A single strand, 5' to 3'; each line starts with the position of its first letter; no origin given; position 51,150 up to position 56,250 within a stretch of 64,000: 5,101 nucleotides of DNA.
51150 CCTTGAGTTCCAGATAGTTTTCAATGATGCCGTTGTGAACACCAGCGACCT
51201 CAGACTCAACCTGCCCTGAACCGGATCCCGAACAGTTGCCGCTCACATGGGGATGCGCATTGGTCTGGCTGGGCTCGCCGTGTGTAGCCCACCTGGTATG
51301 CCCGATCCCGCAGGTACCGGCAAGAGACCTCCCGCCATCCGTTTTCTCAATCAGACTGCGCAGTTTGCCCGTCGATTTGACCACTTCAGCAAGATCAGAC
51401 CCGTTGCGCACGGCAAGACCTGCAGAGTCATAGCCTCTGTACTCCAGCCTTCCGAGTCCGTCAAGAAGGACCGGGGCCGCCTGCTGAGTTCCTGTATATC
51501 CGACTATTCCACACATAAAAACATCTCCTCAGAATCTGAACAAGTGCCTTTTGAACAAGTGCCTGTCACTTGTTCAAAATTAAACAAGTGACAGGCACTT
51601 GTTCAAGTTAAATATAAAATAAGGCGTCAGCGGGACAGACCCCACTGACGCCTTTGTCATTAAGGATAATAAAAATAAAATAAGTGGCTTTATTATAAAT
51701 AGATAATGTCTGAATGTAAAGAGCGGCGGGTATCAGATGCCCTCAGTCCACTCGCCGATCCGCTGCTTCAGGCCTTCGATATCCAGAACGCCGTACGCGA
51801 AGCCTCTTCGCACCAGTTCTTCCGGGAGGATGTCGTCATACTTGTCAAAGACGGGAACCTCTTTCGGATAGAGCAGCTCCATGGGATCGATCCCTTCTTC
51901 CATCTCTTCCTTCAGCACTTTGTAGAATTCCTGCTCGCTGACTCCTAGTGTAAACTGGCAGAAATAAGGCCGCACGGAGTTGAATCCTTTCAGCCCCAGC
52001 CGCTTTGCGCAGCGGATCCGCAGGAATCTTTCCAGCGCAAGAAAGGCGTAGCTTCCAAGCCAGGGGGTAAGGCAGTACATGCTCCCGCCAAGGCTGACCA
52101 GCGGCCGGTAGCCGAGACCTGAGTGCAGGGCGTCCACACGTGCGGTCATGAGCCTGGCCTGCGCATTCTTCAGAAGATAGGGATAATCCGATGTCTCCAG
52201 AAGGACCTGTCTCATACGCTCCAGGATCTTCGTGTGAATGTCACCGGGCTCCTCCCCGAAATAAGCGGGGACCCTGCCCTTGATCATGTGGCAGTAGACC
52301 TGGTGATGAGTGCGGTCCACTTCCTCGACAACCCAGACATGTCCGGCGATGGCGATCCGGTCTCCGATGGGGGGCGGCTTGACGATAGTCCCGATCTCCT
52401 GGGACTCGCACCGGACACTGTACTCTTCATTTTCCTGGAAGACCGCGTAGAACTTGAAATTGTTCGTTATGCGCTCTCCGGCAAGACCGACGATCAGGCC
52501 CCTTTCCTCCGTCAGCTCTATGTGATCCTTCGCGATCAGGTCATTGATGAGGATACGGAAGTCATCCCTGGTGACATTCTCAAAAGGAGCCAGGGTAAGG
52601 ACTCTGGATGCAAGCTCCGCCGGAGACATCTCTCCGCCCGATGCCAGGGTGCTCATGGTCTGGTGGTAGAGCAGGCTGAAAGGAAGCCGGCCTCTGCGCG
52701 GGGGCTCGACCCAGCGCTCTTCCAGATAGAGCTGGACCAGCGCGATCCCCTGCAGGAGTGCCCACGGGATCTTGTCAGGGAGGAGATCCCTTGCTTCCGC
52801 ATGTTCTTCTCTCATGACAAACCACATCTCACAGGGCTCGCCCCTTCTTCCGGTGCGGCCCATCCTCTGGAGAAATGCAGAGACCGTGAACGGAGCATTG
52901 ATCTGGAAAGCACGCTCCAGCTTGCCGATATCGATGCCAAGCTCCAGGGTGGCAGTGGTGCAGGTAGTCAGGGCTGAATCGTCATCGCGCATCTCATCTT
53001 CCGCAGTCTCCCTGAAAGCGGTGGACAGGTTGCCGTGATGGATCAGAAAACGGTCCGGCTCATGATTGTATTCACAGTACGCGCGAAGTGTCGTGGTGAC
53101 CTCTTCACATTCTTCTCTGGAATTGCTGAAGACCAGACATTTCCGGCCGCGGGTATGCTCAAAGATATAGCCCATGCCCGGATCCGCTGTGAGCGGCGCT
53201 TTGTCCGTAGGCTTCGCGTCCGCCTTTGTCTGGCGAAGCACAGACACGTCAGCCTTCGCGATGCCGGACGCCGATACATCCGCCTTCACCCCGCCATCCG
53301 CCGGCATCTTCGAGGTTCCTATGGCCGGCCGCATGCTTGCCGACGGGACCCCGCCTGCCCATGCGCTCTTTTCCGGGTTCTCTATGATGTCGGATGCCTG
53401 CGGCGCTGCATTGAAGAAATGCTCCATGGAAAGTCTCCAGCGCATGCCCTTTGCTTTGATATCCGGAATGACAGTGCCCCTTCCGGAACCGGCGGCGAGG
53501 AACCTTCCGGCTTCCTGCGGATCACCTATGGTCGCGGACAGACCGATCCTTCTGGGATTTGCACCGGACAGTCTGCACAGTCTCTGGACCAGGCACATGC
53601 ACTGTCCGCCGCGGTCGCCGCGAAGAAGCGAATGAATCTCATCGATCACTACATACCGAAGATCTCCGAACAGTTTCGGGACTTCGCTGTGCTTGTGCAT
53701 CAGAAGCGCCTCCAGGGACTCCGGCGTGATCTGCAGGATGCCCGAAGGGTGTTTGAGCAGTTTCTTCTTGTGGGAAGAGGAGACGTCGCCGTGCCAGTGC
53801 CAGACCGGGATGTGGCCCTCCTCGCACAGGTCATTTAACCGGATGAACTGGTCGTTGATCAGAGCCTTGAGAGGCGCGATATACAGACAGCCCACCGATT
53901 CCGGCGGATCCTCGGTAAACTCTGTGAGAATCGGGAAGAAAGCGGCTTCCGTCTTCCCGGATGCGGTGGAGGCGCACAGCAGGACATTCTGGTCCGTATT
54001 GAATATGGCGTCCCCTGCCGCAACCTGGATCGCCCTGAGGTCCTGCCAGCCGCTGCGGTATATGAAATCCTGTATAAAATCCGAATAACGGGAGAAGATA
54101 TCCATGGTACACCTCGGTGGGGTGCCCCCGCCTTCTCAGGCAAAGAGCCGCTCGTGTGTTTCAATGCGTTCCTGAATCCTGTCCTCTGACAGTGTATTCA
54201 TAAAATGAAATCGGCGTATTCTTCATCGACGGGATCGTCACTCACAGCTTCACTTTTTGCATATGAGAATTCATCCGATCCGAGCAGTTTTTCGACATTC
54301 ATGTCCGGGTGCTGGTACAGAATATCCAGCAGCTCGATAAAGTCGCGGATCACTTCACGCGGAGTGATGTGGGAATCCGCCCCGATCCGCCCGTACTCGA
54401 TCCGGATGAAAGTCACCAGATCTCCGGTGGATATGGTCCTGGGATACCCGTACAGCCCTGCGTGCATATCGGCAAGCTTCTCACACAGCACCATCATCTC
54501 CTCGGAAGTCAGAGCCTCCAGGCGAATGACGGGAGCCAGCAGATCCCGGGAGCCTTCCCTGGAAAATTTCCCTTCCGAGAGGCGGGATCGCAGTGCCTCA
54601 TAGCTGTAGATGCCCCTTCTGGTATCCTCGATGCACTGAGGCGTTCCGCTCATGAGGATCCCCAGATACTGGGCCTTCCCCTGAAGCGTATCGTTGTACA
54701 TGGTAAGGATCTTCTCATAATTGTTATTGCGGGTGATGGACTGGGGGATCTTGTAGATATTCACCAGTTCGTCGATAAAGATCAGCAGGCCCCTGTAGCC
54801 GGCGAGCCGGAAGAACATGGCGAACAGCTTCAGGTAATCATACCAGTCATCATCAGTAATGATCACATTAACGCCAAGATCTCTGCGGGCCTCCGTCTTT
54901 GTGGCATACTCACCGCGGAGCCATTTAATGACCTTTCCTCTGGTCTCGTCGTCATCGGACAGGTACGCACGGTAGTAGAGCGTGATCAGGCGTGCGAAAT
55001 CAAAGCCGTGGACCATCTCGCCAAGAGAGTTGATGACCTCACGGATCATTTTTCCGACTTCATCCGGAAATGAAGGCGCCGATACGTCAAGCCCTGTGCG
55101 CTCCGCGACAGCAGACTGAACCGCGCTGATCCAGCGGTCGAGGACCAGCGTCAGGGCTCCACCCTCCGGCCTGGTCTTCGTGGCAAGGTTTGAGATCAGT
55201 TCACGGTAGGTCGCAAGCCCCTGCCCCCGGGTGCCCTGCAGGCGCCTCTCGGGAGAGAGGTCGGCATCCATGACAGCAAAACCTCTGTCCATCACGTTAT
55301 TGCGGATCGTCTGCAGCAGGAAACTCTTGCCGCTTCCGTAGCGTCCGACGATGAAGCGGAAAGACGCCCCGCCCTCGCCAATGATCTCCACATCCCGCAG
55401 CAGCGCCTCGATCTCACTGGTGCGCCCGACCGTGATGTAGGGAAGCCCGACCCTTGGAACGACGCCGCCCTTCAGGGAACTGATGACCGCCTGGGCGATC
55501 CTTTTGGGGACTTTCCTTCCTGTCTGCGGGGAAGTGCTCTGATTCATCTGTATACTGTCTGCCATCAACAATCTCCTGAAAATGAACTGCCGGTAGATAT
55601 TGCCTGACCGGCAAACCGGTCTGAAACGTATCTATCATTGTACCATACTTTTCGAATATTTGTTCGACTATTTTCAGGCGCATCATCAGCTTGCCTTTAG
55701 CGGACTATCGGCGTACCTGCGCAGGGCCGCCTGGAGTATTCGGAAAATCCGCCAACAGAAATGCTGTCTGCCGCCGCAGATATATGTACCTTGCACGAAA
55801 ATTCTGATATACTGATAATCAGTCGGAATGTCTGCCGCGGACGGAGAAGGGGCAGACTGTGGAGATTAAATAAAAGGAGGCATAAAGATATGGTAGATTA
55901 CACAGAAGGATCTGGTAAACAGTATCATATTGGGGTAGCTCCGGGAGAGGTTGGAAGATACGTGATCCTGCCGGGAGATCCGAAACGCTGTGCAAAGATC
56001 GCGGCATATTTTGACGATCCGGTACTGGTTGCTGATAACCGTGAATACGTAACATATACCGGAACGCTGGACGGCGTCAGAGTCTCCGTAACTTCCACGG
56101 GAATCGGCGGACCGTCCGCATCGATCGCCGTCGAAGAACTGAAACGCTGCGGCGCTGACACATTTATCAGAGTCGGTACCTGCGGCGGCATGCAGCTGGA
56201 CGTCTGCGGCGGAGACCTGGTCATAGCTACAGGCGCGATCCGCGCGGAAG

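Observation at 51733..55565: Orphan BrxD-like (DUF2791) ATPase plus Lhr-like helicase operon with no other BREX or Ter genes: candidate stand-alone defence or DNA-surveillance module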

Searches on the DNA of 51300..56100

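Call 46: search_rna_families(source=window, start=51300, end=56100, threshold=evalue, max_evalue=1, show_alignments=1)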
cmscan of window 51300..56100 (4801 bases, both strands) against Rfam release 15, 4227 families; matches with E-value up to 1: 16.
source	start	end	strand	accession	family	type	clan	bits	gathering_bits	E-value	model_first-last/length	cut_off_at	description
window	51547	51608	-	RF04068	mir-3927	Gene; miRNA;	-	39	90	0.00012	1-85/85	no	mir-3927 microRNA precursor family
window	51547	51608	+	RF04068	mir-3927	Gene; miRNA;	-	34.4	90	0.0016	1-85/85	no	mir-3927 microRNA precursor family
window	51548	51607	-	RF03474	mir-4766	Gene; miRNA;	-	31.5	72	0.0022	1-56/56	no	mir-4766 microRNA precursor family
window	51550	51606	+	RF04133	MIR2646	Gene; miRNA;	-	28.3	245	0.003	37-220/256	no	MIR2646 microRNA precursor family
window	51551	51606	+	RF00972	mir-651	Gene; miRNA;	-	27.8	106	0.017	15-72/86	no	mir-651 microRNA precursor family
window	51553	51604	-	RF03263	MIR861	Gene; miRNA;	-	27.3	70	0.061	1-111/111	no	MIR861 microRNA precursor family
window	51551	51606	-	RF02625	WsnRNA46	Gene; sRNA;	-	27.2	65.3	0.023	22-131/151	no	Wolbachia sRNA 46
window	51549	51608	-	RF04125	MIR9408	Gene; miRNA;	-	27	90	0.035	1-117/117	no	MIR9408 microRNA precursor family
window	51551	51606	+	RF04286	mir-513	Gene; miRNA;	CL00136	26.5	72.1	0.023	13-70/82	no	mir-513 microRNA precursor family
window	51550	51609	+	RF00934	mir-463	Gene; miRNA;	-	26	70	0.059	1-66/66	no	mir-463 microRNA precursor family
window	51531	51625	-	RF02030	tp2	Gene; sRNA;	-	24.8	50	0.82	1-114/114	no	tp2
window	51543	51612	-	RF00836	mir-250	Gene; miRNA;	-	23.7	58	0.037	1-81/81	no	mir-250 microRNA precursor family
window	51551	51607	+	RF03503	mir-547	Gene; miRNA;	-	23.6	90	0.08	11-69/78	no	mir-547 microRNA precursor family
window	51551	51606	-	RF03503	mir-547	Gene; miRNA;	-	22.3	90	0.2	11-68/78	no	mir-547 microRNA precursor family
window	51551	51606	-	RF04270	mir-743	Gene; miRNA;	CL00136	21.5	67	0.66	14-62/75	no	mir-743 microRNA precursor family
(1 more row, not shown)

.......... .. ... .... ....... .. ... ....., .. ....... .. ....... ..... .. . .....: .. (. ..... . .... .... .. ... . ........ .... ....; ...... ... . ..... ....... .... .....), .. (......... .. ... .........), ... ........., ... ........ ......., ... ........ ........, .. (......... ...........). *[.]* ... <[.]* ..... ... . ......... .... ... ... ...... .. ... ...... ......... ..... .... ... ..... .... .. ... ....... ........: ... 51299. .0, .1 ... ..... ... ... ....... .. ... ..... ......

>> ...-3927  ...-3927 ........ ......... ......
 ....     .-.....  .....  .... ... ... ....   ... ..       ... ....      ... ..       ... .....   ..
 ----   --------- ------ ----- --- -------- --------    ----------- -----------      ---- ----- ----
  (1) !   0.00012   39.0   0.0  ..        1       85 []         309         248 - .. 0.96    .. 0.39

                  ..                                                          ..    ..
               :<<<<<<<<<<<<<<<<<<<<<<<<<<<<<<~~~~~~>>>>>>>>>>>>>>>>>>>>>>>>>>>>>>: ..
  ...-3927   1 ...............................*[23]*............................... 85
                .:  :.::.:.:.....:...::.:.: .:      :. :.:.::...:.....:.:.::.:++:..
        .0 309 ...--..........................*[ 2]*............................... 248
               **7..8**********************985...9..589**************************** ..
